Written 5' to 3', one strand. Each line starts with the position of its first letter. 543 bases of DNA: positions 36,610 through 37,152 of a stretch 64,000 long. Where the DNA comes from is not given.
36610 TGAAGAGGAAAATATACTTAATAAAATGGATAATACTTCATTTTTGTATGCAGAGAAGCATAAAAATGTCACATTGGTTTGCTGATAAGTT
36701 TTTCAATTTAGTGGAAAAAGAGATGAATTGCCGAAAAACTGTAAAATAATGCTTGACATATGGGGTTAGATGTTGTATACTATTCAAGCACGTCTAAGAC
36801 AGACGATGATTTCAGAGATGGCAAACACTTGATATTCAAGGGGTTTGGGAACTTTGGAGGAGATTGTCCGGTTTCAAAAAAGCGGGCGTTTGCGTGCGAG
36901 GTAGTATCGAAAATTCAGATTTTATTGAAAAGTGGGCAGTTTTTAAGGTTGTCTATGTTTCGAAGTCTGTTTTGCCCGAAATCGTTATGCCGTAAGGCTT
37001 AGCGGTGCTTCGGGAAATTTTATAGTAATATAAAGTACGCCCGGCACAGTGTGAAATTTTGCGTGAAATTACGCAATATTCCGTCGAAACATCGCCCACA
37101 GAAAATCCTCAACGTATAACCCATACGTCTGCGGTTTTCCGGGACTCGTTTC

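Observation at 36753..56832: Canonical S10-spc-alpha ribosomal supercluster carries long structured repeats in 20 of its 31 gene junctions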

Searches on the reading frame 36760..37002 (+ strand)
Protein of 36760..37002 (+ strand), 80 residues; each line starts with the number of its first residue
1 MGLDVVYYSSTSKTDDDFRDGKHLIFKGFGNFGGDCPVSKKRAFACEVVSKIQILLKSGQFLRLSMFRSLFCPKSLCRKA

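Call 32: search_protein_families(library=pfam, proteins=[window:36760-37002:+], max_evalue=0.00001)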
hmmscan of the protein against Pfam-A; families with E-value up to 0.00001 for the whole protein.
window:36760-37002:+ (80 aa): 0 families
